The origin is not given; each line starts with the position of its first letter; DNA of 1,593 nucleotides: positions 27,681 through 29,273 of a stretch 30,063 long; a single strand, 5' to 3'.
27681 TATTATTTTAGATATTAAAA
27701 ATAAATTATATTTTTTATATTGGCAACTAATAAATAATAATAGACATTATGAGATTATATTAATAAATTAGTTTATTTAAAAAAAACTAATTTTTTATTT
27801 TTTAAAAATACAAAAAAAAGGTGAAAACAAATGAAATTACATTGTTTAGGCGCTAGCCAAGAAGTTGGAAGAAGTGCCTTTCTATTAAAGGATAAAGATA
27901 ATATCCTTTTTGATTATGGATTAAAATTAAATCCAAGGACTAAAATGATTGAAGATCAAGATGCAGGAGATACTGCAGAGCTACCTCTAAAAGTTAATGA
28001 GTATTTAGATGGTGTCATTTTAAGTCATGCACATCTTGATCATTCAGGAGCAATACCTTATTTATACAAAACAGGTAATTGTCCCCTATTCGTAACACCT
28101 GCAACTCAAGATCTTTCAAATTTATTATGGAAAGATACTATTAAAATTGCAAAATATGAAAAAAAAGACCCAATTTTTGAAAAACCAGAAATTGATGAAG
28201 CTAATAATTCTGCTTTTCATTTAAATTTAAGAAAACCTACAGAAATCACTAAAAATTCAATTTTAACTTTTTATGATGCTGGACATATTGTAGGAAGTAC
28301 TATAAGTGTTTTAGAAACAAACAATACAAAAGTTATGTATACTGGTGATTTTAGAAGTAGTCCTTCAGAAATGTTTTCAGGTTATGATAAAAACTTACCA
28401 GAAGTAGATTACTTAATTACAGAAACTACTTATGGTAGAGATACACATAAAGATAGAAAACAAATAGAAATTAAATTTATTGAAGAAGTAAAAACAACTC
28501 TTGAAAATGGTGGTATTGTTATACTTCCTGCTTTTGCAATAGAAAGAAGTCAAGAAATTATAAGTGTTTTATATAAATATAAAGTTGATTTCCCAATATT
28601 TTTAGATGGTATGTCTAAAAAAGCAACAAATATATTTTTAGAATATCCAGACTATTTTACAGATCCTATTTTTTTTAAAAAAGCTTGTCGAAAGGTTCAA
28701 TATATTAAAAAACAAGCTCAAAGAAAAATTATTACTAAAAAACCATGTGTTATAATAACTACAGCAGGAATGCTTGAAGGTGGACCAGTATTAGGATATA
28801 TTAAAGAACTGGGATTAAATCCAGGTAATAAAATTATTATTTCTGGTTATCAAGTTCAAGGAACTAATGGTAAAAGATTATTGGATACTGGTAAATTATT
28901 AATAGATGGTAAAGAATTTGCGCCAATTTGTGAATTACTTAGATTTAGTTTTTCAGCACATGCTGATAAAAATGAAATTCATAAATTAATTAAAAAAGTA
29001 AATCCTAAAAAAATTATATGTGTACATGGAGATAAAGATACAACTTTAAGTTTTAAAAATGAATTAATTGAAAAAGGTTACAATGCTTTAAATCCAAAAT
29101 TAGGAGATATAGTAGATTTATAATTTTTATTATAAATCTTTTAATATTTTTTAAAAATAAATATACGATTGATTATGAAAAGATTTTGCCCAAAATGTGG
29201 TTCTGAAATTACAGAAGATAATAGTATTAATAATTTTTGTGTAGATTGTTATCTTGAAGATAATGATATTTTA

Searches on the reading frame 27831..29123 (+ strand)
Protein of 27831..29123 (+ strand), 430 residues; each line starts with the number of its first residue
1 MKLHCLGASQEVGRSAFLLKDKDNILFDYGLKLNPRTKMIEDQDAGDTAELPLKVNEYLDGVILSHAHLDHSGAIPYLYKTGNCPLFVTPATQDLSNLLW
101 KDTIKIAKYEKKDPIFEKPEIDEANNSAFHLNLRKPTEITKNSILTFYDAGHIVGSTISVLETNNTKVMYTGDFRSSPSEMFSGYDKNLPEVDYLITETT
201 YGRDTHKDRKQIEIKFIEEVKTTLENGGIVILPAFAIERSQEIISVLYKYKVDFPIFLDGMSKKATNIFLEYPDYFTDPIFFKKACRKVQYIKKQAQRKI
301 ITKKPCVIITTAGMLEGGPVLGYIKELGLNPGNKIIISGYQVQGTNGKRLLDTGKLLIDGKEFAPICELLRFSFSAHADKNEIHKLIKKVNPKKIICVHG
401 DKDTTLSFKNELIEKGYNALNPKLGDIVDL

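Call 18: search_protein_families(library=pfam, proteins=[window:27831-29123:+], max_evalue=0.01)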
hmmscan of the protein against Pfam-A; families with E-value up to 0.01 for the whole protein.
window:27831-29123:+ (430 aa): 5 families
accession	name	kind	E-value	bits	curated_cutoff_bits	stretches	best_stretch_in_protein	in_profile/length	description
PF10996.14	Beta-Casp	-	7.3e-21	75.4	27.7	1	241-350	2-120/120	Beta-Casp domain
PF07521.17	RMMBL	-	2.7e-14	53.4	21.6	1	367-420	6-61/63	Zn-dependent metallo-hydrolase RNA specificity domain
PF16661.11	Lactamase_B_6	-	6.2e-10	39.2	27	1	54-179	31-167/193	Metallo-beta-lactamase superfamily domain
PF00753.33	Lactamase_B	-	3.5e-09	37.3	22.7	1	15-180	7-156/196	Metallo-beta-lactamase superfamily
PF12706.13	Lactamase_B_2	-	2e-07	31.3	27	1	52-206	24-171/200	Beta-lactamase superfamily domain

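Call 48: list_cluster_members(proteins=[P0006, P0007, window:27831-29123:+])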
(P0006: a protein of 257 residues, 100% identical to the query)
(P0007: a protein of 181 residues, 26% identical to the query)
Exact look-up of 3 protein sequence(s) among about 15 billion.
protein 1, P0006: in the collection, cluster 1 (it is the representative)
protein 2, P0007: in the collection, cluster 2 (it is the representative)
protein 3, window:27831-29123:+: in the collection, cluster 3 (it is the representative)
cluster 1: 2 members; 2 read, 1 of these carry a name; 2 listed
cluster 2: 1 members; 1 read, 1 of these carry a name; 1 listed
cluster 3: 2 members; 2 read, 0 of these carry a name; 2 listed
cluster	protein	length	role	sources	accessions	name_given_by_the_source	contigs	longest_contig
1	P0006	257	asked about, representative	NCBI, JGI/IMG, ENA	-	hypothetical protein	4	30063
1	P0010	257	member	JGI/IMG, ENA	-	-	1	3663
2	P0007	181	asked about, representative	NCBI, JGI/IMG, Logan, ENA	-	hypothetical protein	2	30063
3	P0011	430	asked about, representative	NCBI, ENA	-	-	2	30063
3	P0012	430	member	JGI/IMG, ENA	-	-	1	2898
